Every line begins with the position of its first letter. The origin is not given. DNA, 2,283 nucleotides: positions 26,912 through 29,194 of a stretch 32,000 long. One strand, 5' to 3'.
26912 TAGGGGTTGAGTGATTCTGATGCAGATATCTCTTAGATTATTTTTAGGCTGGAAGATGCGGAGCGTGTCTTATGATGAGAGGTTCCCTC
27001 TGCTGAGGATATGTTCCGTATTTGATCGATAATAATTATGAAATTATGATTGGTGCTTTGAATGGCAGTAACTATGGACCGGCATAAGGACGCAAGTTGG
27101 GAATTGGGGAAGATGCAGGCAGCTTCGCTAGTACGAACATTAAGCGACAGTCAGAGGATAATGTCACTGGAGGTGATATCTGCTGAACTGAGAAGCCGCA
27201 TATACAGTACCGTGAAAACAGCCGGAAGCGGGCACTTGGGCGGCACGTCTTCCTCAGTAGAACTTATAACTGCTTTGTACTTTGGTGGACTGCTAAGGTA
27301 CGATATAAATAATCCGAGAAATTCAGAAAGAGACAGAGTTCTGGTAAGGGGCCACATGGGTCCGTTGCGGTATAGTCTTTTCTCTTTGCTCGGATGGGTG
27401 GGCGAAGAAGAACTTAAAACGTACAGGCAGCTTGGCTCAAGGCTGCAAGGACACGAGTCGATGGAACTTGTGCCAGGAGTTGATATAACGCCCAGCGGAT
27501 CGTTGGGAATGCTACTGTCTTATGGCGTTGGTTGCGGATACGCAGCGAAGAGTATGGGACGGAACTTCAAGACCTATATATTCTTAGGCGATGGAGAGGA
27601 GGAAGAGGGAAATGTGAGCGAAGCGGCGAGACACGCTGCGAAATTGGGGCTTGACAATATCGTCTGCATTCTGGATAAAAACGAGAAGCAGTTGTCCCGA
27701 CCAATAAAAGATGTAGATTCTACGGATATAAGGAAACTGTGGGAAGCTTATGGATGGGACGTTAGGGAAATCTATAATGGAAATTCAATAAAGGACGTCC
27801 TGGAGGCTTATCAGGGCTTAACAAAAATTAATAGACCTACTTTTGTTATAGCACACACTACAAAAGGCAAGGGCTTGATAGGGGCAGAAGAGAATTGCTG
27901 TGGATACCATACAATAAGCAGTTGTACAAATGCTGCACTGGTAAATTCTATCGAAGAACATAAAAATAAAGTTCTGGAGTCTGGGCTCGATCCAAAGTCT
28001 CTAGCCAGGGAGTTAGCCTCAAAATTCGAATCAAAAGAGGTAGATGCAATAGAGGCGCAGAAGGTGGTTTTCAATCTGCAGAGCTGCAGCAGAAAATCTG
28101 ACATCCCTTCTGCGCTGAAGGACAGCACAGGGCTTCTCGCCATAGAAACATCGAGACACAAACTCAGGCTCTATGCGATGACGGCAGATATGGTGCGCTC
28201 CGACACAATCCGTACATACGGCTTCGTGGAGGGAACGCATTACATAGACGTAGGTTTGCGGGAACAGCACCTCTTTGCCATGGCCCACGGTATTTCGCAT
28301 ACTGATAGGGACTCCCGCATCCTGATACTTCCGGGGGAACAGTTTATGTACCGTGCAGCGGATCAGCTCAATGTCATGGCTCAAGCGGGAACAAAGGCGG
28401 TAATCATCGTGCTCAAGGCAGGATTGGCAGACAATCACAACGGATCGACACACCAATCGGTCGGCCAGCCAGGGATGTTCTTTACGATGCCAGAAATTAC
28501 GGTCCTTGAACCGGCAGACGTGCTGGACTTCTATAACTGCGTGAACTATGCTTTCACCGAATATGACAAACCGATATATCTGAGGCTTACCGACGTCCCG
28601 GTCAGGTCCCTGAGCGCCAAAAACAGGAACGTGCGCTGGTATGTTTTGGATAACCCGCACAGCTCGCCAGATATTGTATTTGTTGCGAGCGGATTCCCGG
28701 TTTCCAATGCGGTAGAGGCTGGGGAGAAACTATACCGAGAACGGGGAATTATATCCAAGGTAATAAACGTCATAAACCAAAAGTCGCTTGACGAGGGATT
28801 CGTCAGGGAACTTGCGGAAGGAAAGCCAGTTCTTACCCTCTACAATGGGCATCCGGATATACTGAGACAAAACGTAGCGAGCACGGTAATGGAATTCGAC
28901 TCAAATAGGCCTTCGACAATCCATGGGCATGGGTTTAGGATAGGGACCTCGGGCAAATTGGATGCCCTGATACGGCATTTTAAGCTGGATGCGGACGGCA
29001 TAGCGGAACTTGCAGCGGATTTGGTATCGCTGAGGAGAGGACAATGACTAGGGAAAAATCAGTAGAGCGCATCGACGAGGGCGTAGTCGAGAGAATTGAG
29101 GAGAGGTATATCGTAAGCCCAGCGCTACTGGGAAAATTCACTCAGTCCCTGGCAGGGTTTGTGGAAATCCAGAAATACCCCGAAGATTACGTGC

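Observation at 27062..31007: Orphan operon: fused transketolase-family enzyme + tandem triphosphate-tunnel (VTC-like + CYTH) protein + small alpha/beta hydrolase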

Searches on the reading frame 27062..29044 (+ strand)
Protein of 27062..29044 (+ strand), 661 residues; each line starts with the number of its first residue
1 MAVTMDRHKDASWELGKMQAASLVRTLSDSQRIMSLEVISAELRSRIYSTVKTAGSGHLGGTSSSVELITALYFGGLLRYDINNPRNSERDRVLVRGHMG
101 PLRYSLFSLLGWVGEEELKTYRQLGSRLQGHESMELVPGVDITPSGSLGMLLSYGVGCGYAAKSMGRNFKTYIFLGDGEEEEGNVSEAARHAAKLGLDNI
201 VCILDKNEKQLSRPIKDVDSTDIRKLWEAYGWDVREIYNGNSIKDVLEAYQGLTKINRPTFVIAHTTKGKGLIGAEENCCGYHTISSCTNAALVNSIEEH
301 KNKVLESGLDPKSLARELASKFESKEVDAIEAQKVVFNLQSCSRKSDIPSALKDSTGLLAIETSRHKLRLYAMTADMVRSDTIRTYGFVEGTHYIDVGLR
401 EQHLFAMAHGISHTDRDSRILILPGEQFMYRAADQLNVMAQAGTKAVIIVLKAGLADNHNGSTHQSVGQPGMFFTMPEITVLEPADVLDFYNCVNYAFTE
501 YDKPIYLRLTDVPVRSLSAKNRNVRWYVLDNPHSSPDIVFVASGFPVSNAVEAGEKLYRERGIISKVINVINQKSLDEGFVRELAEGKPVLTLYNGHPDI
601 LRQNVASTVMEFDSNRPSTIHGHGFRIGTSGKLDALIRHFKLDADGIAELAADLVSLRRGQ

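Call 3: search_protein_families(library=pfam, proteins=[window:27062-29044:+], max_evalue=0.1)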
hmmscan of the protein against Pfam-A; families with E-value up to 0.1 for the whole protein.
window:27062-29044:+ (661 aa): 6 families
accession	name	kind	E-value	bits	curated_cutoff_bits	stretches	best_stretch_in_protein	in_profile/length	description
PF00456.26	Transketolase_N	-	2.7e-34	119.1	22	1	47-279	13-255/334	Transketolase, thiamine diphosphate binding domain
PF02779.29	Transket_pyr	-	6.7e-18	65.4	27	1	369-510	22-168/174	Transketolase, pyrimidine binding domain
PF02780.25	Transketolase_C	-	3.6e-07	30.6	25.9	1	534-647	8-124/124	Transketolase, C-terminal domain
PF13292.11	DXP_synthase_N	-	7.5e-06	25.9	21.2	1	34-216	16-180/274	1-deoxy-D-xylulose-5-phosphate synthase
PF22613.1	Transketolase_C_1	-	0.0022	18.6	27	1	527-578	3-53/113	Transketolase-like TK C-terminal domain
PF00676.26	E1_dh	-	0.07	12.5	22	0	142-203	97-158/300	Dehydrogenase E1 component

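Call 4: search_protein_families(library=ncbifam, proteins=[window:27062-29044:+], max_evalue=0.1)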
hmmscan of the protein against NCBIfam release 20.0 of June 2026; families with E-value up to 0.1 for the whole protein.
window:27062-29044:+ (661 aa): 12 families
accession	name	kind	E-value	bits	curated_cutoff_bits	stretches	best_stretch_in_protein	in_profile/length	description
NF004559.0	PRK05899.2-5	equivalog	2.2e-73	247.5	488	1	26-656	8-625/627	transketolase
NF004556.0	PRK05899.2-2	equivalog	1e-65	222.3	575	1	30-653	11-636/639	transketolase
TIGR00232.1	tktlase_bact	equivalog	1.1e-52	179.3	682.25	2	47-278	11-253/654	transketolase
NF004558.0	PRK05899.2-4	equivalog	5e-45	154.1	788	2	43-278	10-251/651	transketolase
NF003933.0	PRK05444.2-2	equivalog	2.7e-30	105.4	395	1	209-616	191-560/606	1-deoxy-D-xylulose-5-phosphate synthase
TIGR00204.1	dxs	equivalog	1.2e-29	103.3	465.95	3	343-616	304-572/616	1-deoxy-D-xylulose-5-phosphate synthase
NF008968.0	PRK12315.1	subfamily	4.2e-28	97.9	510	2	390-596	319-523/582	1-deoxy-D-xylulose-5-phosphate synthase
TIGR00759.1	aceE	equivalog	1.6e-09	36.3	859.9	1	57-242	98-294/885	pyruvate dehydrogenase (acetyl-transferring), homodimeric type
TIGR03186.1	AKGDH_not_PDH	exception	7.3e-06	24.5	1408.3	1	56-242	97-294/889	alpha-ketoglutarate dehydrogenase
TIGR03181.1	PDH_E1_alph_x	equivalog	0.0017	17.3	411.35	1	148-234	124-210/341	pyruvate dehydrogenase (acetyl-transferring) E1 component subunit alpha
TIGR03182.1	PDH_E1_alph_y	equivalog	0.0018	17.3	393.85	1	149-323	113-288/315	pyruvate dehydrogenase (acetyl-transferring) E1 component subunit alpha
TIGR03336.1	IOR_alpha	equivalog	0.017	13.4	650.9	1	432-510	84-162/595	indolepyruvate ferredoxin oxidoreductase subunit alpha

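Call 11: search_solved_structures(query=window:27062-29044:+, max_evalue=0.001)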
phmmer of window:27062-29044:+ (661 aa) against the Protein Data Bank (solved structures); distinct sequences matched with E-value up to 0.001: 60.
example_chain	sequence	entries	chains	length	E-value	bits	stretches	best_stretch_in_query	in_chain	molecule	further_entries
6rjb_A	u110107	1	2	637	8.9e-43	149.8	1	29-655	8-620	Transketolase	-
4kxu_A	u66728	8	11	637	1.9e-42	148.7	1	29-655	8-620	Transketolase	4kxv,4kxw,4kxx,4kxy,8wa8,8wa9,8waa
6ha3_A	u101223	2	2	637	4.8e-42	147.4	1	29-655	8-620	Transketolase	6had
3mos_A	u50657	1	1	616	7.2e-42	146.8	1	29-649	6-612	Transketolase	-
3ooy_A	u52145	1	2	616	1.1e-41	146.1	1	31-653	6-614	Transketolase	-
6yak_AAA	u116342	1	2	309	5.5e-41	143.9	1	31-283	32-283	N-terminal component of the split chain transketolase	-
1ay0_A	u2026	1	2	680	1.1e-37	132.9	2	43-276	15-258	TRANSKETOLASE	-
1gpu_A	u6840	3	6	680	1.4e-37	132.7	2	43-276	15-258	TRANSKETOLASE 1 | TRANSKETOLASE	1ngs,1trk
1tka_A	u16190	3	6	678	1.4e-37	132.6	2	43-276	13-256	TRANSKETOLASE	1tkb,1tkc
8cip_A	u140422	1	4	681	9.1e-33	116.7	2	41-273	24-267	Transketolase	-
8r3o_A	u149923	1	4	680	9.6e-32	113.4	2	44-271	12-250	Transketolase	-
5i5g_A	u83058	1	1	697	1.3e-30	109.6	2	43-274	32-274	Transketolase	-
5hje_A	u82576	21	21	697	1.5e-30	109.4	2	43-274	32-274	Transketolase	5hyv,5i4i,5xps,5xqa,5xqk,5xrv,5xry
5i51_A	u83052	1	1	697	1.5e-30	109.4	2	43-274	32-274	Transketolase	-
5hgx_A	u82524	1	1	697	1.9e-30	109.1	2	43-273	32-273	Transketolase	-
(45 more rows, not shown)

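Call 18: search_solved_structures(query=window:27062-29044:+, max_evalue=1e-40, show_alignments=2)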
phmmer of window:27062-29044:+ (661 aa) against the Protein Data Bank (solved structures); distinct sequences matched with E-value up to 1e-40: 6.
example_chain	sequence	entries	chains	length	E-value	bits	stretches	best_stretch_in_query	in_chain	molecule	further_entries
6rjb_A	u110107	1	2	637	8.9e-43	149.8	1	29-655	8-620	Transketolase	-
4kxu_A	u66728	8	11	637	1.9e-42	148.7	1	29-655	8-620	Transketolase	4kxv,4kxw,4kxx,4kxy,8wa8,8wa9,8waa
6ha3_A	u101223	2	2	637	4.8e-42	147.4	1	29-655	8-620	Transketolase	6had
3mos_A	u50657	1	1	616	7.2e-42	146.8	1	29-649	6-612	Transketolase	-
3ooy_A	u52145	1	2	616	1.1e-41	146.1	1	31-653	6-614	Transketolase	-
6yak_AAA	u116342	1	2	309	5.5e-41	143.9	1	31-283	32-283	N-terminal component of the split chain transketolase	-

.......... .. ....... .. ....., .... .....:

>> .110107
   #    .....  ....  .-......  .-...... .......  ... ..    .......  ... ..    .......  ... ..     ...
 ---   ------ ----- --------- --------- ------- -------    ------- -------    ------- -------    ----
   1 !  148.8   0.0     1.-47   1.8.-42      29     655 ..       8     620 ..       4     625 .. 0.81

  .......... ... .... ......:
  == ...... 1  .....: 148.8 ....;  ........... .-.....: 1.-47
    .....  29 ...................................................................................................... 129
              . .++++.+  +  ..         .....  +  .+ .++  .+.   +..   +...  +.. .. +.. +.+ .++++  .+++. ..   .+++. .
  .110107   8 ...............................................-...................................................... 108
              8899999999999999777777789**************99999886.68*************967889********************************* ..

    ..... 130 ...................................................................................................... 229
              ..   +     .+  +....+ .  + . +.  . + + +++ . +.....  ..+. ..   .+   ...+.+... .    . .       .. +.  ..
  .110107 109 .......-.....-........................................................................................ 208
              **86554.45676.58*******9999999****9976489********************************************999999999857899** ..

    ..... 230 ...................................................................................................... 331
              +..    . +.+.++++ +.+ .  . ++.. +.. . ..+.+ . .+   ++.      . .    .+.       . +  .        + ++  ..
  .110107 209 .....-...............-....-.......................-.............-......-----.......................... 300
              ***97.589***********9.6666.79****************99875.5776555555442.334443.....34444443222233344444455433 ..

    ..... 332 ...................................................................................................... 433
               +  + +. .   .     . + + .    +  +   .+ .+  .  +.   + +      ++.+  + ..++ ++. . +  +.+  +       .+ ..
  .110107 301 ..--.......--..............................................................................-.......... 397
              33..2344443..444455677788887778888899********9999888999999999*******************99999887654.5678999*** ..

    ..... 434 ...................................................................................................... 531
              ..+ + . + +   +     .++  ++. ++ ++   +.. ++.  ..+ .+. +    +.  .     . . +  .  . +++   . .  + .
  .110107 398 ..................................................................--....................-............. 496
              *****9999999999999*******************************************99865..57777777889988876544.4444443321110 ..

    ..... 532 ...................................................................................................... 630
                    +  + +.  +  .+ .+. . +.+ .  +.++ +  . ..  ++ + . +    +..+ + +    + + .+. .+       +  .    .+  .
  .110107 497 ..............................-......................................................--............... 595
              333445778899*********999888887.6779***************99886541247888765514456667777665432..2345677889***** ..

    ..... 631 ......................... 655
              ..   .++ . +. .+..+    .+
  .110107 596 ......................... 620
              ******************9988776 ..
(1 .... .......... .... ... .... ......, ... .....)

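Call 19: find_homologous_proteins(query=window:27062-29044:+, max_evalue=1e-10)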
Query window:27062-29044:+ (661 aa): 632 proteins with E <= 1e-10 among 8000 candidates; the best 120 are listed.
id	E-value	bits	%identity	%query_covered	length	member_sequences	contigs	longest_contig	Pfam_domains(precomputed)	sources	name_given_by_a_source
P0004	0.0e+0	1493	100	100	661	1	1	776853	PF13292.12,PF02780.26,PF02779.30,PF00456.27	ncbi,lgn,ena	-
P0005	9.6e-291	984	70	95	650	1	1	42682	PF13292.12,PF02780.26,PF02779.30,PF00456.27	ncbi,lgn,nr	ncbi:MAG: hypothetical protein M1286_01415 [Candidatus Marsarchaeota archaeon]|nr:hypothetical prote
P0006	1.4e-281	954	67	96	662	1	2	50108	PF13292.12,PF22613.2,PF02780.26,PF02779.30,PF00456.27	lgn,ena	-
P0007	5.3e-202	691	52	95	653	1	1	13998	PF02775.27,PF13292.12,PF22613.2,PF02780.26,PF02779.30,PF00456.27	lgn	-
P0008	2.3e-200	685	51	95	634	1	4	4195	PF13292.12,PF22613.2,PF02780.26,PF02779.30,PF00456.27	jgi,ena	-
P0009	3.5e-198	678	52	94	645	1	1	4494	PF13292.12,PF02780.26,PF02779.30,PF00456.27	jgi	-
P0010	8.1e-198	677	52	94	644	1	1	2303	PF13292.12,PF02780.26,PF02779.30,PF00456.27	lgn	-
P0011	4.5e-197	674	51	94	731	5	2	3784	PF13292.12,PF22613.2,PF02780.26,PF02779.30,PF00456.27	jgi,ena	-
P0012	3.7e-196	671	50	93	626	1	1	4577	PF02775.27,PF13292.12,PF22613.2,PF02780.26,PF02779.30,PF00456.27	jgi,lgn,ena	-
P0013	5.2e-194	664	50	93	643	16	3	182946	PF02775.27,PF13292.12,PF02780.26,PF02779.30,PF00456.27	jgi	jgi:transketolase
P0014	1.9e-193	663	50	95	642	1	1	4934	PF13292.12,PF02780.26,PF02779.30,PF00456.27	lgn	-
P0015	6.5e-193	661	50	94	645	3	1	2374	PF13292.12,PF02780.26,PF02779.30,PF00456.27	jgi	-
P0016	9.0e-193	660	51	94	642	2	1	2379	PF13292.12,PF02780.26,PF02779.30,PF00456.27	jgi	-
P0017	1.0e-192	660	51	94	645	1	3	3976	PF13292.12,PF02780.26,PF02779.30,PF00456.27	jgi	-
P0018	5.7e-192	658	51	94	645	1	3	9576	PF13292.12,PF02780.26,PF02779.30,PF00456.27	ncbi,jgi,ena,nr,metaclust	ncbi:MAG: hypothetical protein A2Z88_04980 [Omnitrophica WOR_2 bacterium GWA2_47_8]|nr:MAG: hypothet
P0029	9.8e-189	647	53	86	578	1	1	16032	PF02780.26,PF02779.30,PF00456.27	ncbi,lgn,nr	ncbi:hypothetical protein M1141_01340 [Candidatus Marsarchaeota archaeon]|nr:hypothetical protein [C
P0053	3.3e-180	619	48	92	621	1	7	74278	PF13292.12,PF22613.2,PF02780.26,PF02779.30,PF00456.27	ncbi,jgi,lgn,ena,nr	ncbi:hypothetical protein HOD29_02035 [archaeon]|jgi:transketolase|nr:hypothetical protein [archaeon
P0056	3.8e-179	615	48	94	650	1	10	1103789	PF13292.12,PF02780.26,PF02779.30,PF00456.27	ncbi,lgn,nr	ncbi:MAG: hypothetical protein HYW86_04200 [Candidatus Roizmanbacteria bacterium]|nr:MAG: hypothetic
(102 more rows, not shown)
